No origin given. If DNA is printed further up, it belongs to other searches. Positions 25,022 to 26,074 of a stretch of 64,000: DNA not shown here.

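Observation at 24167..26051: R-M gene pair bracketed by ~50-nt imperfect inverted copies of the 'glmS end + hairpin' segment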

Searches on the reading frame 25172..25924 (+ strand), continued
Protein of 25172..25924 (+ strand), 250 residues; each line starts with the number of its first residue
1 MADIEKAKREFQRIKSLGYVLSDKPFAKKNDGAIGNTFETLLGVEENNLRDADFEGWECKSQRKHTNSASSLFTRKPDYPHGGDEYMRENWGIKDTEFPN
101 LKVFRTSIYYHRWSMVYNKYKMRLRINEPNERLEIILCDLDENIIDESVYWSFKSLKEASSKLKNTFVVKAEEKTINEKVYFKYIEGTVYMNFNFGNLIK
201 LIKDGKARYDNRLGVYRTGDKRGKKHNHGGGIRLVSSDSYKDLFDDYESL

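Call 48: search_solved_structures(query=A1, max_evalue=0.01)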
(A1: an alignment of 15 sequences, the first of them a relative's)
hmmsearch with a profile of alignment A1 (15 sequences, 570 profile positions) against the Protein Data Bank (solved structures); distinct sequences matched with E-value up to 0.01: 13.
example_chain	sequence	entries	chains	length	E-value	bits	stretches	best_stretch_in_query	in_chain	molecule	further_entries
4kis_A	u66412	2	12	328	1.6e-15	60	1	146-447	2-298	Putative integrase [Bacteriophage A118] | A118 serine integrase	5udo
9dxh_A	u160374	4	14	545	2e-15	59.7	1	10-500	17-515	Resolvase homolog YokA | Site-specific recombinase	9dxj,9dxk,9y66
9dxd_A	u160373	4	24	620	2.6e-15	59.3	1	10-500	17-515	Resolvase homolog YokA,SPbeta prophage-derived uncharacterized protein YotN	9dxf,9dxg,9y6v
3bvp_A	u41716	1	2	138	3.8e-15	58.7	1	6-142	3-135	TP901-1 Integrase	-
6dnw_A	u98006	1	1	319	4e-15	58.7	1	149-447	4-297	Putative integrase [Bacteriophage A118]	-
3guv_A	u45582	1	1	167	1.6e-11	46.8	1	5-160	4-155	Site-specific recombinase, resolvase family protein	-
9ibl_B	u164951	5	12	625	1.3e-07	33.8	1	51-183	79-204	Integrase | PhiC31 integrase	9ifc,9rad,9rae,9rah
9u2s_A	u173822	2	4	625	1.5e-07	33.7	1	51-183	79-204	Integrase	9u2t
9teh_A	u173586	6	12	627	1.5e-07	33.7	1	51-183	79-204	Integrase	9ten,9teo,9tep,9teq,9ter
2mhc_A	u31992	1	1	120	6.3e-05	25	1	11-111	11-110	TnpX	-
4bqq_A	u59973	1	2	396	0.0004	22.4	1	51-183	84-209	INTEGRASE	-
2gm4_A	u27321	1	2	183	0.00086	21.3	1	8-157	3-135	Transposon gamma-delta resolvase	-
1gdr_A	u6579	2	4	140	0.0094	17.8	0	7-156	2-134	GAMMA DELTA-RESOLVASE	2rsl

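Call 61: search_protein_families(library=phrogs, proteins=[L094:3796-4779:+, L094:1158-1898:-, L094:366-863:-, L094:1957-2382:-, L092:4409-4993:+, L092:5796-6407:-, L092:6757-7347:+, L093:5206-5859:-, L093:3897-4391:+, L089:3182-3634:-], max_evalue=0.001)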
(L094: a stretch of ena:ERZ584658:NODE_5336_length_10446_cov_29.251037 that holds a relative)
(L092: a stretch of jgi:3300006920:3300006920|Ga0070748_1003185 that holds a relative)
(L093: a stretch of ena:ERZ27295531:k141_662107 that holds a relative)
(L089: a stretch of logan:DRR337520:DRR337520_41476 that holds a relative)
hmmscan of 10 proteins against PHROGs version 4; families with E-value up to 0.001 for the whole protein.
L094:3796-4779:+ (327 aa): 0 families

L094:1158-1898:- (246 aa): 0 families

L094:366-863:- (165 aa): 0 families

L094:1957-2382:- (141 aa): 0 families

L092:4409-4993:+ (194 aa): 0 families

L092:5796-6407:- (203 aa): 0 families

L092:6757-7347:+ (196 aa): 0 families

L093:5206-5859:- (217 aa): 0 families

L093:3897-4391:+ (164 aa): 0 families

L089:3182-3634:- (150 aa): 0 families

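Call 62: find_encoding_contigs(protein=P0002, flank=5000, max_places=4)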
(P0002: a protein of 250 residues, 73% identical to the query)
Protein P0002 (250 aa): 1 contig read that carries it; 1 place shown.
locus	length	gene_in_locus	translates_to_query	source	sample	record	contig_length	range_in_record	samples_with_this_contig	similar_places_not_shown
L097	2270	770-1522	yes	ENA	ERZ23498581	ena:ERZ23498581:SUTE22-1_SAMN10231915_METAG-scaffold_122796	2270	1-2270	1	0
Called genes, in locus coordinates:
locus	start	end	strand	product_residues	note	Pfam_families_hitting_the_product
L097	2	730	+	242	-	?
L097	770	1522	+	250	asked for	PF15515:MvaI_BcnI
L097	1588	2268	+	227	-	?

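Call 63: find_encoding_contigs(protein=P0003, flank=5000, max_places=4)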
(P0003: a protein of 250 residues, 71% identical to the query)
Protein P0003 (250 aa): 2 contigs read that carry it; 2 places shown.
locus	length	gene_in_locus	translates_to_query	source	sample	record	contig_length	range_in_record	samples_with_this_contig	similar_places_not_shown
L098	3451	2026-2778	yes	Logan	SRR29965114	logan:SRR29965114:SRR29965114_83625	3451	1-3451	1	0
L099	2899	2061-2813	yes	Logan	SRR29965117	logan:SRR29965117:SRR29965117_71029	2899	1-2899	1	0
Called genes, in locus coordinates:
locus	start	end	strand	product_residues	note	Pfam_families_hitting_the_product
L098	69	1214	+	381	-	-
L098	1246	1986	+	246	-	PF01555:N6_N4_Mtase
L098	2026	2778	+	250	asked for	PF15515:MvaI_BcnI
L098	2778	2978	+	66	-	-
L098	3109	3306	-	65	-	-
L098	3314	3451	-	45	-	?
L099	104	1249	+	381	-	-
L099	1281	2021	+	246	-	PF01555:N6_N4_Mtase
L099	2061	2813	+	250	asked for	PF15515:MvaI_BcnI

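Call 64: find_encoding_contigs(protein=P0011, flank=5000, max_places=4)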
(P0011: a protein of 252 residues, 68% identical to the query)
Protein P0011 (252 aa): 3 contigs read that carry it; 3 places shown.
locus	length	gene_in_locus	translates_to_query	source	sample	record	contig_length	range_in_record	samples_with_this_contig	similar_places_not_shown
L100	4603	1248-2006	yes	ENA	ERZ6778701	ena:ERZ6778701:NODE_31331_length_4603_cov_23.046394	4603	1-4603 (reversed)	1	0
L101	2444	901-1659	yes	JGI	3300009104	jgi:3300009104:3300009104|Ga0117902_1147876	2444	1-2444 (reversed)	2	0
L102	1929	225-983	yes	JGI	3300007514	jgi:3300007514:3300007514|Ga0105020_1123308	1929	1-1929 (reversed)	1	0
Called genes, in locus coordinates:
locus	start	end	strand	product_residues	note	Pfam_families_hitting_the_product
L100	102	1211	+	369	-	PF02095:Extensin_1, PF07382:HC2, PF01555:N6_N4_Mtase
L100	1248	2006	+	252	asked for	PF15515:MvaI_BcnI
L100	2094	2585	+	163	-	PF00583:Acetyltransf_1 (weak), PF13673:Acetyltransf_10 (weak), PF13508:Acetyltransf_7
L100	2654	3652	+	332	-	PF00248:Aldo_ket_red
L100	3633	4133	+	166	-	PF13302:Acetyltransf_3, PF00583:Acetyltransf_1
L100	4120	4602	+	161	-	?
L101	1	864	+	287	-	?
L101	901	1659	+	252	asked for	PF15515:MvaI_BcnI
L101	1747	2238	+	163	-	PF00583:Acetyltransf_1 (weak), PF13673:Acetyltransf_10 (weak), PF13508:Acetyltransf_7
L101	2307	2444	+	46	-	?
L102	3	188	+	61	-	?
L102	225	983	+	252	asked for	PF15515:MvaI_BcnI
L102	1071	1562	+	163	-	PF00583:Acetyltransf_1 (weak), PF13673:Acetyltransf_10 (weak), PF13508:Acetyltransf_7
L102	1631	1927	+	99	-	?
